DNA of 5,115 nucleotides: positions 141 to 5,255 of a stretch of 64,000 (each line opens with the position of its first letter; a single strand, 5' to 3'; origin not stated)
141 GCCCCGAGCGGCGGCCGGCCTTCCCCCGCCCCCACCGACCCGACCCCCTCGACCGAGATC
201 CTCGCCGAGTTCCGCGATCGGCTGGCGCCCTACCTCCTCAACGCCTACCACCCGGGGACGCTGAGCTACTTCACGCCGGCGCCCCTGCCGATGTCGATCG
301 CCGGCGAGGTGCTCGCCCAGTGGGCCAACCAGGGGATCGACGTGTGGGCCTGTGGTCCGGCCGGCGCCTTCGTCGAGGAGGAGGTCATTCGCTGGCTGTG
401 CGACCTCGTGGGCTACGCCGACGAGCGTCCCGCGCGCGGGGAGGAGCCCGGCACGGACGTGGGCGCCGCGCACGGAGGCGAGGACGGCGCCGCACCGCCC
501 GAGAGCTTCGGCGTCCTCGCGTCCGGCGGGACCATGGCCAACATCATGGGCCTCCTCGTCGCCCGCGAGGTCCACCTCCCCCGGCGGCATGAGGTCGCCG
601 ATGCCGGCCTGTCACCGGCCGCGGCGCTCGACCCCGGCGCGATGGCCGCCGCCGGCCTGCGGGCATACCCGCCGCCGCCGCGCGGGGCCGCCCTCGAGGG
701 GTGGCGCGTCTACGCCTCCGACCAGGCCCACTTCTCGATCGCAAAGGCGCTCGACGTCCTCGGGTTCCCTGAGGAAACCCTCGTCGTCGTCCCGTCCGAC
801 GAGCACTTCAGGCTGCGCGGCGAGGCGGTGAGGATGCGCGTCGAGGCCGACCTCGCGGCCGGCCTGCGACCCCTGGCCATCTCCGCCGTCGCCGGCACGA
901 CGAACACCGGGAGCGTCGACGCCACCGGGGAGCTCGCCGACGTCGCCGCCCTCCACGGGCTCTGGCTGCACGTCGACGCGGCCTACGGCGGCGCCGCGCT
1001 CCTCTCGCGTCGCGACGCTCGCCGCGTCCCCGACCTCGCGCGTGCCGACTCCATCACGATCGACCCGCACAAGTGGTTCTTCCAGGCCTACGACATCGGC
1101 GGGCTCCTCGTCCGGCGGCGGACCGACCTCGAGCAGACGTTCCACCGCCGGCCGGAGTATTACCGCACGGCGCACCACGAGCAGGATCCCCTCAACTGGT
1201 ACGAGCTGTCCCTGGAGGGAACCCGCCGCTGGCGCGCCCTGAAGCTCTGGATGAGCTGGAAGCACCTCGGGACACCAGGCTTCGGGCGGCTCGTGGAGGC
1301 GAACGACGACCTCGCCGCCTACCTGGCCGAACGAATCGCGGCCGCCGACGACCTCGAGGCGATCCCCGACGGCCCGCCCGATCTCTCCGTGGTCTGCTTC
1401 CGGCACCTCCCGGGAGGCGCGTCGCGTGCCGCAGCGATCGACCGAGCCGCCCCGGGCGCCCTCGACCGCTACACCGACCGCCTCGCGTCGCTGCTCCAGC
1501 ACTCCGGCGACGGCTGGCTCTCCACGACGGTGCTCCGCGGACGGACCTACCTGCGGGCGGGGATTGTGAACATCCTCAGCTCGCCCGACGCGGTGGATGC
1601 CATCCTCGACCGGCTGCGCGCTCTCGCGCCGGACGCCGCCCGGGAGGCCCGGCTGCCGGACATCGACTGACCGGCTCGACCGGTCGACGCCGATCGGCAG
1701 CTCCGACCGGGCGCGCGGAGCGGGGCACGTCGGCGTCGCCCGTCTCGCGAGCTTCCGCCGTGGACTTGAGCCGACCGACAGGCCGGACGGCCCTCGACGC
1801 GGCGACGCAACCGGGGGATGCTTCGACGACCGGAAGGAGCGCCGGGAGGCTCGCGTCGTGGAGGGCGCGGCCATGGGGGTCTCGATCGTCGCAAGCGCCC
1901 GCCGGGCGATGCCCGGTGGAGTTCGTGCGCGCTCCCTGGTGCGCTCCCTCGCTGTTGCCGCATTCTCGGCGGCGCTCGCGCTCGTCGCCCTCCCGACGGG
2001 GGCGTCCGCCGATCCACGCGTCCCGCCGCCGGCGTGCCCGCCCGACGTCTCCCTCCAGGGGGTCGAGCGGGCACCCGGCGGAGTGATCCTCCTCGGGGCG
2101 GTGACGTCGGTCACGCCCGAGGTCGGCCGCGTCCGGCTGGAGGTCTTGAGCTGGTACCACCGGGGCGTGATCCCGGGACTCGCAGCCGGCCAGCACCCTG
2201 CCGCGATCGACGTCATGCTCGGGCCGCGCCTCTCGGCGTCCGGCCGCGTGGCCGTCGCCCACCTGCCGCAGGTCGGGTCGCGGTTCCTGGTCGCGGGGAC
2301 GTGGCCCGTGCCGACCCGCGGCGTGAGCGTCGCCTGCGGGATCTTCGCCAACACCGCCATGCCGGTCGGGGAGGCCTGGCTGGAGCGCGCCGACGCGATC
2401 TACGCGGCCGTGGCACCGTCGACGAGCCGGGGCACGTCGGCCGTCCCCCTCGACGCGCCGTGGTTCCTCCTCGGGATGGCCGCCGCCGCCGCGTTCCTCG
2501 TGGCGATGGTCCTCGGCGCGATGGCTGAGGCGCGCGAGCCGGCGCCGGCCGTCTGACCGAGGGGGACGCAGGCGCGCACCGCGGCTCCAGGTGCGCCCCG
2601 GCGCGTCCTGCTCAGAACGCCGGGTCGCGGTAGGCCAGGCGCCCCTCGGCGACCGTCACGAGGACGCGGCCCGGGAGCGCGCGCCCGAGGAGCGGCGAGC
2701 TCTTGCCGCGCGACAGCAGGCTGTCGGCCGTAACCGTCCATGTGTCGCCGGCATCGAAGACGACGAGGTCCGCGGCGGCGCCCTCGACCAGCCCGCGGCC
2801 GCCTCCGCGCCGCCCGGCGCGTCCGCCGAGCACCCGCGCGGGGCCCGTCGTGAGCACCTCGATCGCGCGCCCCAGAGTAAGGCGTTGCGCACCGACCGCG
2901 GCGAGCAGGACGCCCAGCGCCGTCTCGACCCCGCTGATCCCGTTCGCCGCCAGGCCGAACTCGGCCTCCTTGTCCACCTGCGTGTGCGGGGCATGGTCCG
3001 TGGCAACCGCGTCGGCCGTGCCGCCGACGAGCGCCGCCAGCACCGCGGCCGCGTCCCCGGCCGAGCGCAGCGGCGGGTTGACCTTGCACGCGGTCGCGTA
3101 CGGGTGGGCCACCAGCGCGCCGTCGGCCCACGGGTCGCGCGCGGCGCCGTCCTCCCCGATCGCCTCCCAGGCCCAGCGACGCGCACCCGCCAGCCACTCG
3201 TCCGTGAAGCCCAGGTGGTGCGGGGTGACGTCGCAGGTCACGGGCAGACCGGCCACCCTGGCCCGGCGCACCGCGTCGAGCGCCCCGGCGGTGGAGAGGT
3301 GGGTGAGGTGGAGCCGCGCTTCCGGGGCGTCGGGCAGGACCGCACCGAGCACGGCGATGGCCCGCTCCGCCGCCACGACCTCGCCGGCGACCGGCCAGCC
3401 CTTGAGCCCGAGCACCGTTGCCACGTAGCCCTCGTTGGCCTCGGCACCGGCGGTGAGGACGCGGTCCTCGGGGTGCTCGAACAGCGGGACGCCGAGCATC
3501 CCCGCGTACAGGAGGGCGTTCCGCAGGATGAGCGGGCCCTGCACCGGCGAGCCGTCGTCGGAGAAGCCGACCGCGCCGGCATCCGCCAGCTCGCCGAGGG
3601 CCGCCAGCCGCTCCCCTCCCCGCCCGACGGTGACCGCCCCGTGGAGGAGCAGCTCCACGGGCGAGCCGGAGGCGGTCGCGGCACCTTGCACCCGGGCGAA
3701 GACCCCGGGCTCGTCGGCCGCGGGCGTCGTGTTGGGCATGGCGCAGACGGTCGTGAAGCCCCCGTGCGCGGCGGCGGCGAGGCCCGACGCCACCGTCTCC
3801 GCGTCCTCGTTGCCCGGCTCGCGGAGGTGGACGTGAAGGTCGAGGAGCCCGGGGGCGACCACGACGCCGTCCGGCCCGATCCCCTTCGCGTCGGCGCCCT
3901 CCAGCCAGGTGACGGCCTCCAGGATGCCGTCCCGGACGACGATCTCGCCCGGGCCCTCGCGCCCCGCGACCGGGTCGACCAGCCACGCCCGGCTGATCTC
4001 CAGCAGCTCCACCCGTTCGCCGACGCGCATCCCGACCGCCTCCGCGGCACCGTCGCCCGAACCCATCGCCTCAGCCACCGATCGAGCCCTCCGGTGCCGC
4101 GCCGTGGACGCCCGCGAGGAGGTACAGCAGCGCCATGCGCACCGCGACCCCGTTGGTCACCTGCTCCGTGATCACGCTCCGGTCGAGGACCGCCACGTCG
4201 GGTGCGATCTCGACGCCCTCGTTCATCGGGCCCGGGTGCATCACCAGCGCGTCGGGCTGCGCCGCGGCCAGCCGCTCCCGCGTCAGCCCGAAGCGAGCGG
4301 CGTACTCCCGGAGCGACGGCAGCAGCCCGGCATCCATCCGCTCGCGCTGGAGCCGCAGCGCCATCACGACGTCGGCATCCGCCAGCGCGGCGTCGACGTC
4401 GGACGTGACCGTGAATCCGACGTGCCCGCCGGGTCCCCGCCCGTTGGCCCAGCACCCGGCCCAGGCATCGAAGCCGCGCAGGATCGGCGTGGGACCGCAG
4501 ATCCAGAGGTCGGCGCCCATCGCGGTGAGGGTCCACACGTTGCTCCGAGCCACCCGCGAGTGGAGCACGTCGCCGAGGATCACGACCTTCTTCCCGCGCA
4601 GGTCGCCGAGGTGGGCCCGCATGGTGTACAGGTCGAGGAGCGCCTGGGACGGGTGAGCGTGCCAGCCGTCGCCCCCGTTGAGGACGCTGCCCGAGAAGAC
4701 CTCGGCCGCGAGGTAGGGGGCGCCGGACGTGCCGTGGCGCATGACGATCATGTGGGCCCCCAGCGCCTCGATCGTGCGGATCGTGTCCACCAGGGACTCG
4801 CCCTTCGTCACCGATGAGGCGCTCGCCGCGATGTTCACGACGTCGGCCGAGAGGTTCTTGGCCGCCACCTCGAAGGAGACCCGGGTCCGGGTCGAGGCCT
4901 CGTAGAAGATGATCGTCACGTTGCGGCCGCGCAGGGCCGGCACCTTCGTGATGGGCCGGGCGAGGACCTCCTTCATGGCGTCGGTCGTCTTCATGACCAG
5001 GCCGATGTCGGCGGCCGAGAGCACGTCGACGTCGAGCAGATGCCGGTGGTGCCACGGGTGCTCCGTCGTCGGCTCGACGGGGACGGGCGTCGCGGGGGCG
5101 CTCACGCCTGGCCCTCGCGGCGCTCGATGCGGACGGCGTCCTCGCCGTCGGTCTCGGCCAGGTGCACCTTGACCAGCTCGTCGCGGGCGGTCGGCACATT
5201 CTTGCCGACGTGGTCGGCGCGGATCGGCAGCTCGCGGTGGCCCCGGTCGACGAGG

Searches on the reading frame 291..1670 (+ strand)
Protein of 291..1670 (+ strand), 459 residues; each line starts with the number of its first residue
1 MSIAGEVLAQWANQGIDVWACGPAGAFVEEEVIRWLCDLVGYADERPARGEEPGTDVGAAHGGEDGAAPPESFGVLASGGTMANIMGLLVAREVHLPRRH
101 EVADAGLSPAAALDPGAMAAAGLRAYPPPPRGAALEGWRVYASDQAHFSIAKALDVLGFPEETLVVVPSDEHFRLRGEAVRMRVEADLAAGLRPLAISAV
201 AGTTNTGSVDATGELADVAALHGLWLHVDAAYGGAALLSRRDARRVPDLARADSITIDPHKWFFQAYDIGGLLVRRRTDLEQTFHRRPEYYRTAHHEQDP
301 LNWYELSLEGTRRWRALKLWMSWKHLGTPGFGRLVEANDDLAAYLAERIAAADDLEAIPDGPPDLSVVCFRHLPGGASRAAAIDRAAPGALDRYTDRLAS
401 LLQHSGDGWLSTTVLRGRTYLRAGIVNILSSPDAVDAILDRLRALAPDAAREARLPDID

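Call 40: search_protein_families(library=pfam, proteins=[window:291-1670:+], max_evalue=0.0001)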
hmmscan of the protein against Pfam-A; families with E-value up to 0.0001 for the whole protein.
window:291-1670:+ (459 aa): 1 family
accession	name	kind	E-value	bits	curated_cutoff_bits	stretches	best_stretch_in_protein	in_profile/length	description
PF00282.25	Pyridoxal_deC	-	3.7e-54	184.3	27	1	140-371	148-373/375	Pyridoxal-dependent decarboxylase conserved domain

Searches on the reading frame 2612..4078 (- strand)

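Call 40: search_protein_families(library=pfam, proteins=[window:2612-4078:-], max_evalue=0.0001)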
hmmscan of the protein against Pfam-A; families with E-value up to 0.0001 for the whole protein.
window:2612-4078:- (488 aa): 1 family
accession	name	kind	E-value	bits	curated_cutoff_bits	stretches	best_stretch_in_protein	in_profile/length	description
PF01979.26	Amidohydro_1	-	4e-14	53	25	1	73-120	1-62/345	Amidohydrolase family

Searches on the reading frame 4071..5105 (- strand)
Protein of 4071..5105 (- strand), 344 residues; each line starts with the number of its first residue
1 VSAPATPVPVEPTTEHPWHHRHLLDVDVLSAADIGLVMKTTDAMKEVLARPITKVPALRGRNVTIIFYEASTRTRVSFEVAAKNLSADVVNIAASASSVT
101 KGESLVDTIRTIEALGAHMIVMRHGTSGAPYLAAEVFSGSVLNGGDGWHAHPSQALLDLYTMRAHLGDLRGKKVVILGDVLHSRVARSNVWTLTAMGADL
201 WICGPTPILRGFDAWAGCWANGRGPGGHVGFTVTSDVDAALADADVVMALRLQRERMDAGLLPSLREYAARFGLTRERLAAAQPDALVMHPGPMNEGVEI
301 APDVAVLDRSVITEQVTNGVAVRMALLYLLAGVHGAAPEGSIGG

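Call 40: search_protein_families(library=pfam, proteins=[window:4071-5105:-], max_evalue=0.0001)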
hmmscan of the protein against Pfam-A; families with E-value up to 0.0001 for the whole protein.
window:4071-5105:- (344 aa): 2 families
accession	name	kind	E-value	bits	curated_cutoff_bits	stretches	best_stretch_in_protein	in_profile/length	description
PF02729.26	OTCace_N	-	7.6e-39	133.6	29.9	1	21-163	1-147/148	Aspartate/ornithine carbamoyltransferase, carbamoyl-P binding domain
PF00185.30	OTCace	-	6.5e-25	88.5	29.4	1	171-330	2-157/157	Aspartate/ornithine carbamoyltransferase, Asp/Orn binding domain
